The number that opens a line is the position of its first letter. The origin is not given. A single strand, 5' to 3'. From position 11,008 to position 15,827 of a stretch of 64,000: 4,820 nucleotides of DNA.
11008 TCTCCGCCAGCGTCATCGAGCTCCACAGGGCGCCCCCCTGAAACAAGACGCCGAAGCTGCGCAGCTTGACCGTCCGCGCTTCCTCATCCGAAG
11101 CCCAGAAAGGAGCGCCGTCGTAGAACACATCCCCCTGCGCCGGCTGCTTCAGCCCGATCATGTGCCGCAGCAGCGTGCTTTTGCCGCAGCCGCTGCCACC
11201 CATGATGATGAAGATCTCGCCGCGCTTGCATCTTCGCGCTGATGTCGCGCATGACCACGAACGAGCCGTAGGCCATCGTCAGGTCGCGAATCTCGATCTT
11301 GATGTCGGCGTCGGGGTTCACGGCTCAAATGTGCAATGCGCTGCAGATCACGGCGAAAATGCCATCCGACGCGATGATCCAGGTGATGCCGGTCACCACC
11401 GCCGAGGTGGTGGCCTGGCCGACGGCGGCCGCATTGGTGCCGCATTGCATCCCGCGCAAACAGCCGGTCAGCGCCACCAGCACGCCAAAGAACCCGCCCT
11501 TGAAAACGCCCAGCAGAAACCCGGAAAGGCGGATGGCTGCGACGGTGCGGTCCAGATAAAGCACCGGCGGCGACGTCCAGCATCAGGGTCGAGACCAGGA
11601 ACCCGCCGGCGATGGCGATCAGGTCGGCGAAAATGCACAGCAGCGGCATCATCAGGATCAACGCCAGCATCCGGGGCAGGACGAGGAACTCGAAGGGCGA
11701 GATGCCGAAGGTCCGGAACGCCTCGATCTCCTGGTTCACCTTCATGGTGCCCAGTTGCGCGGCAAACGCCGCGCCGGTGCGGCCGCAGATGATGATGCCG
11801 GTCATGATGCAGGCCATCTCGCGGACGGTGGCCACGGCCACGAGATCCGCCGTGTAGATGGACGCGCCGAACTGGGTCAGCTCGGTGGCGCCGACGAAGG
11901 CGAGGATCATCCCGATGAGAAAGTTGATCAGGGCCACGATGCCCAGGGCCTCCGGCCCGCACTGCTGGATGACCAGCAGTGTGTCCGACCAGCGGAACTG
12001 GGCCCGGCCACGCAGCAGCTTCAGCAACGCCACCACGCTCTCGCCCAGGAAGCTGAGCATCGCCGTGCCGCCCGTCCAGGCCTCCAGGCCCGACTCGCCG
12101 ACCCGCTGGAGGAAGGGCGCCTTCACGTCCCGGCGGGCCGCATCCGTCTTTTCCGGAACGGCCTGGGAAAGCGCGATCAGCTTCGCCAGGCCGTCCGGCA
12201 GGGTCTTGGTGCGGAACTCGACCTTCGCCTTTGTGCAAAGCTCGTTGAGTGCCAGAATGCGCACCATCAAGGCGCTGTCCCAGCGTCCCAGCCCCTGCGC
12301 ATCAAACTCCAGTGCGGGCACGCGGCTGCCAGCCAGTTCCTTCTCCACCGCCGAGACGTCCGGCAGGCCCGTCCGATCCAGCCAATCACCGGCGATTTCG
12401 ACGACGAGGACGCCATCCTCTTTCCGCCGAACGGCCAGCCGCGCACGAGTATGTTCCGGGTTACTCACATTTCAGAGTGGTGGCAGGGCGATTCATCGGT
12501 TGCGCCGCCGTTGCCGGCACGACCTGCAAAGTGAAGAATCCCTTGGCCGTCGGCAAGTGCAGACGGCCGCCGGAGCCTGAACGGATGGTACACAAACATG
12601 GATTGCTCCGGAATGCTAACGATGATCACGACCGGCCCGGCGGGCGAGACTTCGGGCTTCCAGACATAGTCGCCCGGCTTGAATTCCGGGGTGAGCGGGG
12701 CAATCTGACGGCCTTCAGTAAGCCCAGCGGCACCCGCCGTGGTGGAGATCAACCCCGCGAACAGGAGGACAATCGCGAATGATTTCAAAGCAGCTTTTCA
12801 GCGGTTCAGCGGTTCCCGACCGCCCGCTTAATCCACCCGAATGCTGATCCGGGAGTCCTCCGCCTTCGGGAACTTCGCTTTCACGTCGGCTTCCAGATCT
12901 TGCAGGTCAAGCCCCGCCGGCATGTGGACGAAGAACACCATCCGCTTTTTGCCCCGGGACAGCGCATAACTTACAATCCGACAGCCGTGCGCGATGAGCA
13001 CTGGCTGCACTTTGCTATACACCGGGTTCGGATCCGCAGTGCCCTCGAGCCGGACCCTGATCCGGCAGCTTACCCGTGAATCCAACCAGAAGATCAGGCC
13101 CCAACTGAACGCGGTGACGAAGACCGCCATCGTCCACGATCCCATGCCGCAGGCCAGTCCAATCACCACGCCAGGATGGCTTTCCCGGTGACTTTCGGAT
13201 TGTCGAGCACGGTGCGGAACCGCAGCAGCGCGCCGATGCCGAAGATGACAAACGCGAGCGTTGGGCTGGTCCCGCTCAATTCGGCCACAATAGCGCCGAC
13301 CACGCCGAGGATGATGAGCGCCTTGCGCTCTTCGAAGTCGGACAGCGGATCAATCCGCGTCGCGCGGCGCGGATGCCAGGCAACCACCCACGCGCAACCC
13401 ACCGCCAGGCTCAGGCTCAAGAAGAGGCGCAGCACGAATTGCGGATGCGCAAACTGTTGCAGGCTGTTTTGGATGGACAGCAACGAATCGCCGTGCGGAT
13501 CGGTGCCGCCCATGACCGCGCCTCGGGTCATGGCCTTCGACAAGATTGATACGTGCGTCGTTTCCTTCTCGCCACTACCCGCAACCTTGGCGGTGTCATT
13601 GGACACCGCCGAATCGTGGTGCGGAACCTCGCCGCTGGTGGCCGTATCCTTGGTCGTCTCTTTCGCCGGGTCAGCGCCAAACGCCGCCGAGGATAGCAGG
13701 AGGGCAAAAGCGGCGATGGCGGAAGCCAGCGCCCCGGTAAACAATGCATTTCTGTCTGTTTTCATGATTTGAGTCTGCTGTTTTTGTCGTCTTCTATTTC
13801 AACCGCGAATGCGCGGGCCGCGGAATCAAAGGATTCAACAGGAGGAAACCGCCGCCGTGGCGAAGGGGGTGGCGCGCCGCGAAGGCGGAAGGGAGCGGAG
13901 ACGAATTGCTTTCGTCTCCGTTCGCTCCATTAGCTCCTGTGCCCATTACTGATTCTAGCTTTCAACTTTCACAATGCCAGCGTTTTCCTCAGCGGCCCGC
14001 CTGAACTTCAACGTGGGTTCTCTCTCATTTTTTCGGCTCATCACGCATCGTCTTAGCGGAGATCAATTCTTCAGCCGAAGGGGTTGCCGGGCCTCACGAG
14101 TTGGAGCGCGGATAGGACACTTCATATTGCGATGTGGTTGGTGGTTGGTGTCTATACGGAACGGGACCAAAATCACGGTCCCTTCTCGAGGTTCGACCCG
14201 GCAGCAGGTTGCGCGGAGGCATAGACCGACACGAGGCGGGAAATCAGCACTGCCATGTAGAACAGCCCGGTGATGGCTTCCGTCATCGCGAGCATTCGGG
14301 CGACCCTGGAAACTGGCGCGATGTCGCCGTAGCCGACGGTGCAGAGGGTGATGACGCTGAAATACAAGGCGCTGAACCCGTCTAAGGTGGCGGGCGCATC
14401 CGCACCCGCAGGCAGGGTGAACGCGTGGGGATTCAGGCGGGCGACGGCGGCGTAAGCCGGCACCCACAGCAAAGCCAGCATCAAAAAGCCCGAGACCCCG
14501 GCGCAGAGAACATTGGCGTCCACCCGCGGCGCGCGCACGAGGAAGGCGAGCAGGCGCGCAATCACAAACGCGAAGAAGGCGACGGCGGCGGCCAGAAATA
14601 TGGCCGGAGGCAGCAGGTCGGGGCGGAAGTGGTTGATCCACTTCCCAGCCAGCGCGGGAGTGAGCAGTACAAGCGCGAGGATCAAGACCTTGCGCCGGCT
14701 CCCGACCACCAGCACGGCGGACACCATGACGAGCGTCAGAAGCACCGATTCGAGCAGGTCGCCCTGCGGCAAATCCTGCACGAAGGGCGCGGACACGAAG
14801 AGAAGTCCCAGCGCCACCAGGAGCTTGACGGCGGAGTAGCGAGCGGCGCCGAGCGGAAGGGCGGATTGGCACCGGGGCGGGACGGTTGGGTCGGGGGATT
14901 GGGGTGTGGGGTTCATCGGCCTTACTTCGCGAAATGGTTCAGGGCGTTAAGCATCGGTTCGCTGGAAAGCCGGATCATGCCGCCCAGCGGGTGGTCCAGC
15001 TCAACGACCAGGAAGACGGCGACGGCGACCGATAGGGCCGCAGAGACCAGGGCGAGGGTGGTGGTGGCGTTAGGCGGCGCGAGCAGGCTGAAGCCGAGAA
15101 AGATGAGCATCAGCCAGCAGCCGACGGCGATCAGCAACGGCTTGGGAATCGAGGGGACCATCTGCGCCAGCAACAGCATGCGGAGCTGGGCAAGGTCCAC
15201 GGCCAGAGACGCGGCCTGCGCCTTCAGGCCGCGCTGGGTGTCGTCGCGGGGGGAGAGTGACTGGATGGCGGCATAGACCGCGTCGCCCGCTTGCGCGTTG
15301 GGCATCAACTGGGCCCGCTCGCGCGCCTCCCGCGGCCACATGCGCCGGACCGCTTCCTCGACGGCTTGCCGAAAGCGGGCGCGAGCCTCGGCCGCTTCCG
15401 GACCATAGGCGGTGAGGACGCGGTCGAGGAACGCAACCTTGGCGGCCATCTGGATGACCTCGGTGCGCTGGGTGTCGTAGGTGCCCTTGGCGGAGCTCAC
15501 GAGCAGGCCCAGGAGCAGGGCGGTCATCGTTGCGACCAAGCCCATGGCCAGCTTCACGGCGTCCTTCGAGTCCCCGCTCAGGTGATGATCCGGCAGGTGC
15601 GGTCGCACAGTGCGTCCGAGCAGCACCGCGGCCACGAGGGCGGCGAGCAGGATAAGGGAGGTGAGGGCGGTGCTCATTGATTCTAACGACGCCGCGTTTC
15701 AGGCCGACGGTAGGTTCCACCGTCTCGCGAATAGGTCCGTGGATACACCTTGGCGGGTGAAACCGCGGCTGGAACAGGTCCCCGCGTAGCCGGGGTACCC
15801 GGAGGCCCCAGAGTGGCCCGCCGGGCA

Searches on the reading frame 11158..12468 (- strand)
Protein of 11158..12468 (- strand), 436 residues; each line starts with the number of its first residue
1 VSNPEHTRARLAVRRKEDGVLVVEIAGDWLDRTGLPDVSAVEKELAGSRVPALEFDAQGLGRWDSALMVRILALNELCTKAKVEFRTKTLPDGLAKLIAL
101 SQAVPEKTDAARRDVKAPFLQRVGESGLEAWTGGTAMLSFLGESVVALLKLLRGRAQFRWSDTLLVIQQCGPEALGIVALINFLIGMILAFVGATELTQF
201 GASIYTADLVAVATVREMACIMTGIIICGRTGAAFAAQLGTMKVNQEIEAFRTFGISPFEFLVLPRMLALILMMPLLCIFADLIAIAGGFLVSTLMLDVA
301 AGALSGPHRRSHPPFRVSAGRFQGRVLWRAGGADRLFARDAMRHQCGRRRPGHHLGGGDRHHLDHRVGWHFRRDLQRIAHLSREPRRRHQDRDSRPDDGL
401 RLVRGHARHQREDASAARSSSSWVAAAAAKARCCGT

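Call 50: search_protein_families(library=pfam, proteins=[window:11158-12468:-], max_evalue=0.01)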
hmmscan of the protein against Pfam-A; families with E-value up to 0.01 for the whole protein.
window:11158-12468:- (436 aa): 3 families
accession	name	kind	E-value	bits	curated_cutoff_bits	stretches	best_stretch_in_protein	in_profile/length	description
PF02405.21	MlaE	-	4e-47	161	22.5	1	167-303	5-141/212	Permease MlaE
PF13466.11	STAS_2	-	0.0011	19.5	29.2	1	35-101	12-77/80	STAS domain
PF03739.19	LptF_LptG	-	0.0066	16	27.9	1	238-287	71-119/353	Lipopolysaccharide export system permease LptF/LptG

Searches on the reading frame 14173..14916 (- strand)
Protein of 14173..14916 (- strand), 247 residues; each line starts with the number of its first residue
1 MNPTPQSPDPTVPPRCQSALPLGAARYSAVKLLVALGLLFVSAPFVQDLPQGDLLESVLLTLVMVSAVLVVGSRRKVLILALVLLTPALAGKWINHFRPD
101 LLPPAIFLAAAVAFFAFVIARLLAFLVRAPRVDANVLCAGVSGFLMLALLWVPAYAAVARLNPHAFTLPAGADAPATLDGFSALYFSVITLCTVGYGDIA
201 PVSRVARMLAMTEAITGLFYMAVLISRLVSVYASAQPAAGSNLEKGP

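Call 50: search_protein_families(library=pfam, proteins=[window:14173-14916:-], max_evalue=0.01)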
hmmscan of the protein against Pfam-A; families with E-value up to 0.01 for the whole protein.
window:14173-14916:- (247 aa): 1 family
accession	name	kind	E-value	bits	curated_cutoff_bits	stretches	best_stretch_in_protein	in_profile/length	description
PF07885.22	Ion_trans_2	-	6.2e-15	55.3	22.5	1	173-232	18-77/79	Ion channel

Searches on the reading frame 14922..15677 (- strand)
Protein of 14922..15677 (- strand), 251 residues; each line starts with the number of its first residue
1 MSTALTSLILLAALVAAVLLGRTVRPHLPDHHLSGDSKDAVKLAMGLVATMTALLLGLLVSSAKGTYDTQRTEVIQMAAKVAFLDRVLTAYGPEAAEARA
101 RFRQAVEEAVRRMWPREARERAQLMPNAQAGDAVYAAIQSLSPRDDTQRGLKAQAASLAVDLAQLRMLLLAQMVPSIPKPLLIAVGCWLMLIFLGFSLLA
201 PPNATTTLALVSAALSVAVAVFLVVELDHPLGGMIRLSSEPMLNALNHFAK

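Call 50: search_protein_families(library=pfam, proteins=[window:14922-15677:-], max_evalue=0.01)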
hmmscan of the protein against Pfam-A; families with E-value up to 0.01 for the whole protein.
window:14922-15677:- (251 aa): 1 family
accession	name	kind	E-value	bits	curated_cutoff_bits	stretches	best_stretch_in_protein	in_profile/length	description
PF14023.12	Bestrophin-like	-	1.2e-30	107.3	32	1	13-242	2-232/232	Bestrophin-like domain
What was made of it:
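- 14922..15677 (-): Bestrophin-like domain membrane protein, 5 nt upstream of chanB. Pfam PF14023, E 1e-30 (call 50).
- Checked: It lies 5 nt after a 251-aa membrane protein at 14922-15677, which is a Bestrophin-like domain protein (PF14023, E 1e-30, call 50).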

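Call 68: search_protein_families(library=ncbifam, proteins=[window:14922-15677:-], max_evalue=0.001)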
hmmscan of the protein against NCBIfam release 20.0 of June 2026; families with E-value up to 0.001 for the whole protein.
window:14922-15677:- (251 aa): 0 families
